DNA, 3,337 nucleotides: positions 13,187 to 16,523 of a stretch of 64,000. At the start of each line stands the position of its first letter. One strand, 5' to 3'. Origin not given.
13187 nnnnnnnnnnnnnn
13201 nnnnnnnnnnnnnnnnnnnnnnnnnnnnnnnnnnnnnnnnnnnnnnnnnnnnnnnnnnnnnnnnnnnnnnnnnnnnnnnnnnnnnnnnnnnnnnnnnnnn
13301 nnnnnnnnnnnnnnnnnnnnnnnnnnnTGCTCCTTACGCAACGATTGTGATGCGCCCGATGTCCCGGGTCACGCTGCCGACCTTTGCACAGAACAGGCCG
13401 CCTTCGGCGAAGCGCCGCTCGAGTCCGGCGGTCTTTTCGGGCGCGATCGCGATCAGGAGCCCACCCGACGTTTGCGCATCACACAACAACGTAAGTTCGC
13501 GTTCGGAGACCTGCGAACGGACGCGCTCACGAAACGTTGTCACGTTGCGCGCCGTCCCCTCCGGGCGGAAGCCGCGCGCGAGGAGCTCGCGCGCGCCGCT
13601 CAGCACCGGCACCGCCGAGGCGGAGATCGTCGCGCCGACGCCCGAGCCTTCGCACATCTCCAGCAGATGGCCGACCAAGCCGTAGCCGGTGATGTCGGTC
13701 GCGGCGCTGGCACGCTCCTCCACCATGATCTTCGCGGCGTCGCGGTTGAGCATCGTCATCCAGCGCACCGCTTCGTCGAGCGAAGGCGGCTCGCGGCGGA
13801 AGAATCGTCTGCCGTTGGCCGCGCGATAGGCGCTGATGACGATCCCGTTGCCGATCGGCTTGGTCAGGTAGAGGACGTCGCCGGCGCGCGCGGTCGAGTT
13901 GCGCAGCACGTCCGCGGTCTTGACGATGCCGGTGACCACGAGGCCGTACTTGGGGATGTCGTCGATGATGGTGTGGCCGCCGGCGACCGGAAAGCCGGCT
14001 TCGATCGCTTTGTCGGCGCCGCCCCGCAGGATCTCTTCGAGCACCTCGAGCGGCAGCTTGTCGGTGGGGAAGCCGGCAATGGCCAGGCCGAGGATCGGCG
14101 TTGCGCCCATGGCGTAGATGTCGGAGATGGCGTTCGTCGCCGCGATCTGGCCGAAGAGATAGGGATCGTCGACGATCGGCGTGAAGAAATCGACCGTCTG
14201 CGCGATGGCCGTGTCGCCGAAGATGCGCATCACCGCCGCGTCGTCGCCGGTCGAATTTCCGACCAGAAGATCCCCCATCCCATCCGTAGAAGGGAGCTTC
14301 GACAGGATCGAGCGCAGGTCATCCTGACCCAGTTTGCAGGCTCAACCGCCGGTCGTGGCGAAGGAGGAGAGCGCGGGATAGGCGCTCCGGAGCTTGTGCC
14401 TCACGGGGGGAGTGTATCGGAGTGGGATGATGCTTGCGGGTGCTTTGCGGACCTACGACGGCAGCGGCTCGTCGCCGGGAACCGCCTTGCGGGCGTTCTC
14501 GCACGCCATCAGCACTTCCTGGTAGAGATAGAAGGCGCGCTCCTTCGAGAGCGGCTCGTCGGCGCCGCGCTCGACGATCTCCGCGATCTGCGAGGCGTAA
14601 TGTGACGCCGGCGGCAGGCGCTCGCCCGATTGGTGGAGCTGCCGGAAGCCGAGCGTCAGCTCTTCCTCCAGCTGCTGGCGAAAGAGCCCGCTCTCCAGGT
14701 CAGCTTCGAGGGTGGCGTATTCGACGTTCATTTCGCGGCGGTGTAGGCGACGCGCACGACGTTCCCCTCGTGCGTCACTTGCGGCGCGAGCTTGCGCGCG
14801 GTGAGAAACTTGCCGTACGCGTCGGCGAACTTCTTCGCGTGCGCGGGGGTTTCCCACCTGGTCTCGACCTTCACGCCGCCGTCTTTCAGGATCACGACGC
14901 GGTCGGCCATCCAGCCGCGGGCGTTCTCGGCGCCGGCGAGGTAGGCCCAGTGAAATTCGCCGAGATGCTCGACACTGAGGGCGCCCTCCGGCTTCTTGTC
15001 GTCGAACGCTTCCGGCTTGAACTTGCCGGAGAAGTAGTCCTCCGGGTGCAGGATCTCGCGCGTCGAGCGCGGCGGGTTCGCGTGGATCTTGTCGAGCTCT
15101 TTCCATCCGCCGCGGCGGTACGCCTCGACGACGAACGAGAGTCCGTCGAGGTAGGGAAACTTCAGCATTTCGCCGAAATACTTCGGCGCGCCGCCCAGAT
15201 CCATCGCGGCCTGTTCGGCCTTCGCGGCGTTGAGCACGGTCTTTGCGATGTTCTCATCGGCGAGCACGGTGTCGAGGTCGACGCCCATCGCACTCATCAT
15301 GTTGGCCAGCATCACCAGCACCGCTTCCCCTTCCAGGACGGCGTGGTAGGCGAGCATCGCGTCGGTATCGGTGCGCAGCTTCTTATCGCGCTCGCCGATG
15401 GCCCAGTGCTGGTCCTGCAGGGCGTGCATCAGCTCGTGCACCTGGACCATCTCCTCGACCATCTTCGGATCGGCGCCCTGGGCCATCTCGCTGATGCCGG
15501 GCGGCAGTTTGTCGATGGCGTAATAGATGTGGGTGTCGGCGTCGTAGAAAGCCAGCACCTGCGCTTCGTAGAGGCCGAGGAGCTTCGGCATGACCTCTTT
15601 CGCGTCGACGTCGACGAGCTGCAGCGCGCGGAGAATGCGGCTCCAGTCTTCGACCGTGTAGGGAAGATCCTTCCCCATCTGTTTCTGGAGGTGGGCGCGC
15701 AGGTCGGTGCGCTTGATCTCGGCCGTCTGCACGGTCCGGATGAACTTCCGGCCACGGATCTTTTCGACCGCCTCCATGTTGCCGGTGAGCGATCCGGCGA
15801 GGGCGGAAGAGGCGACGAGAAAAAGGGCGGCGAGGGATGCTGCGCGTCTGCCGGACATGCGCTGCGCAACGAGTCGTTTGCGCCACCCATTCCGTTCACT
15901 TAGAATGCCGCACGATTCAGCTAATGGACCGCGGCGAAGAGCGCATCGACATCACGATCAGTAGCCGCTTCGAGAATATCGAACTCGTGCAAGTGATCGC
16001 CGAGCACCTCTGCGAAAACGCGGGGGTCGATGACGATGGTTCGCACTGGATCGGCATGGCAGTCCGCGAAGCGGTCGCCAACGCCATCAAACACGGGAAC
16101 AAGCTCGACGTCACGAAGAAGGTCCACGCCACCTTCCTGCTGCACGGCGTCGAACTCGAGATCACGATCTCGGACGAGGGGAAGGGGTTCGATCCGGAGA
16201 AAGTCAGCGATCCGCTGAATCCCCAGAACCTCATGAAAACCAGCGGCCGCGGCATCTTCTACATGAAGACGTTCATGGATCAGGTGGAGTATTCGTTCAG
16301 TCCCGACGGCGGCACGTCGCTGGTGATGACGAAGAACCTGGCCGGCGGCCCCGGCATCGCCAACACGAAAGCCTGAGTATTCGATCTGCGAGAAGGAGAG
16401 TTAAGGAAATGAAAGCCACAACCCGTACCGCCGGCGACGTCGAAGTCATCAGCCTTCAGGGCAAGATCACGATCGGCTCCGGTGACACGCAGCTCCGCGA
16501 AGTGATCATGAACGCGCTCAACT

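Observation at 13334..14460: selD is a selenoprotein: in-frame UGA at the catalytic Cys position, missed by ORF calling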

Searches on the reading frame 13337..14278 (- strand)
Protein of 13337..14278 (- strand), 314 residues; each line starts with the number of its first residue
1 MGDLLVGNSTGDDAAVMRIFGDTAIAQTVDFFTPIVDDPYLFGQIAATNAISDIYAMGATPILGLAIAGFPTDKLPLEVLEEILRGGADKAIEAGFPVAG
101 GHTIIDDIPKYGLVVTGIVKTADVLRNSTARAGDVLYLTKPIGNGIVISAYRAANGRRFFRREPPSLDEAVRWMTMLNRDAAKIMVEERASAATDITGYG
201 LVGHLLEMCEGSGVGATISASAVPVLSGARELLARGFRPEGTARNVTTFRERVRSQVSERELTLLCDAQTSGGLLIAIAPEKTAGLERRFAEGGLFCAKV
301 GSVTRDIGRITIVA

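Call 32: find_encoding_contigs(protein=window:13337-14278:-, flank=10000, max_places=6)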
Protein window:13337-14278:- (314 aa): 3 contigs read that carry it; 3 places shown.
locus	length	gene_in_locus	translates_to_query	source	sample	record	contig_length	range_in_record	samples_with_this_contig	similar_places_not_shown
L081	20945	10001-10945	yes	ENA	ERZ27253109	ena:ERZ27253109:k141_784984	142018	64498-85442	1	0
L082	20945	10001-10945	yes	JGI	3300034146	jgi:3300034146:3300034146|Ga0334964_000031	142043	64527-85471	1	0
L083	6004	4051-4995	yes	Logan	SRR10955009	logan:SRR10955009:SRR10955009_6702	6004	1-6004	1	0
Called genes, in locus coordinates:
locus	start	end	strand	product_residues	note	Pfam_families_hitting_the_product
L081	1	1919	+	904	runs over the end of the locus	PF13374:TPR_10 (faint), PF13424:TPR_12 (faint), PF13428:TPR_14 (faint), PF00069:Pkinase, PF01636:APH (faint), PF07714:PK_Tyr_Ser-Thr, PF03109:ABC1 (weak), PF07719:TPR_2 (faint), +2 more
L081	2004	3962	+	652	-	PF10459:Peptidase_S46, PF13365:Trypsin_2 (faint)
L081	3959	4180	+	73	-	-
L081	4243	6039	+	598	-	PF00009:GTP_EFTU, PF03144:GTP_EFTU_D2 (weak), PF00679:EFG_C, PF06421:LepA_C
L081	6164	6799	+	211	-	-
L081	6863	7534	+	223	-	-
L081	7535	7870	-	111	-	PF01740:STAS, PF13466:STAS_2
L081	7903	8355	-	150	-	PF13581:HATPase_c_2, PF02518:HATPase_c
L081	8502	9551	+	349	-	PF26686:DUF8575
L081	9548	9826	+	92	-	-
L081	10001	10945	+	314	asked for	PF00586:AIRS, PF02769:AIRS_C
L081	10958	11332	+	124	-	PF09413:DUF2007 (weak)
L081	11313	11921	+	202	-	-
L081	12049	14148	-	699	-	PF00009:GTP_EFTU, PF01926:MMR_HSR1 (weak), PF22042:EF-G_D2, PF03144:GTP_EFTU_D2, PF14492:EFG_III, PF03764:EFG_IV, PF00679:EFG_C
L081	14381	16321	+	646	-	PF00069:Pkinase, PF07714:PK_Tyr_Ser-Thr, PF03109:ABC1 (weak), PF07719:TPR_2 (faint)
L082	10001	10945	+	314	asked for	PF00586:AIRS, PF02769:AIRS_C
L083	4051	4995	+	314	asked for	PF00586:AIRS, PF02769:AIRS_C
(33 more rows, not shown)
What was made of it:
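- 13334..14278 (-): The truncated 314-aa ORF as called in public records (starts at internal Met42). Exact 314-aa product on record in ENA, JGI and Logan assemblies (call 32).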

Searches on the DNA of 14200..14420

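Call 16: search_rna_families(source=window, start=14200, end=14420, threshold=evalue, max_evalue=10)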
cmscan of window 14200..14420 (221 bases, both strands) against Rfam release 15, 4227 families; matches with E-value up to 10: 2.
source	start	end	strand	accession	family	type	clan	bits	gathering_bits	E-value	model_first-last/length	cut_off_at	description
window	14229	14366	+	RF02928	Actinomyces-1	Gene; sRNA;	-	15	39.1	4.3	1-110/110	no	Actinomyces-1 RNA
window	14285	14303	-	RF04000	MIR8139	Gene; miRNA;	-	12.8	90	5.8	19-37/58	no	MIR8139 microRNA precursor family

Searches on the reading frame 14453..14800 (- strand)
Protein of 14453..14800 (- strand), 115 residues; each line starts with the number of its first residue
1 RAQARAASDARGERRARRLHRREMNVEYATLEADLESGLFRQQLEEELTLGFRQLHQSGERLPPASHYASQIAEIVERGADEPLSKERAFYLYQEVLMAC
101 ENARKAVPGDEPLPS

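Call 6: search_protein_families(library=ncbifam, proteins=[window:14453-14800:-], max_evalue=0.01)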
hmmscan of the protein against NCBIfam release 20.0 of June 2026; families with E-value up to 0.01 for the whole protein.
window:14453-14800:- (115 aa): 0 families

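Call 7: search_protein_families(library=pfam, proteins=[window:14453-14800:-], max_evalue=0.01)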
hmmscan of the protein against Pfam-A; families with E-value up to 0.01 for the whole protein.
window:14453-14800:- (115 aa): 0 families

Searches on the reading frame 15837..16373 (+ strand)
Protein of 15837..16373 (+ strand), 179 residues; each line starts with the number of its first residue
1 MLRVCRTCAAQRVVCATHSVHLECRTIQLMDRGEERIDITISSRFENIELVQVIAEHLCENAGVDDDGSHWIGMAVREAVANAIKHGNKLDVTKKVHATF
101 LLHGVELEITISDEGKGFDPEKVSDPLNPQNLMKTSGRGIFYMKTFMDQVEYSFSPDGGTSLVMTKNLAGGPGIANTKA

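Call 21: search_protein_families(library=pfam, proteins=[window:15837-16373:+], max_evalue=0.001)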
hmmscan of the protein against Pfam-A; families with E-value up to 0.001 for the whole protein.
window:15837-16373:+ (179 aa): 2 families
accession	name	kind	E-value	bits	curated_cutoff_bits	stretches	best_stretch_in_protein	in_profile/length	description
PF13581.12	HATPase_c_2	-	6e-24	84.9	27.4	1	42-166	2-127/127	Histidine kinase-like ATPase domain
PF02518.31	HATPase_c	-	9.2e-09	36.2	26.4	1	72-165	6-106/111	Histidine kinase-, DNA gyrase B-, and HSP90-like ATPase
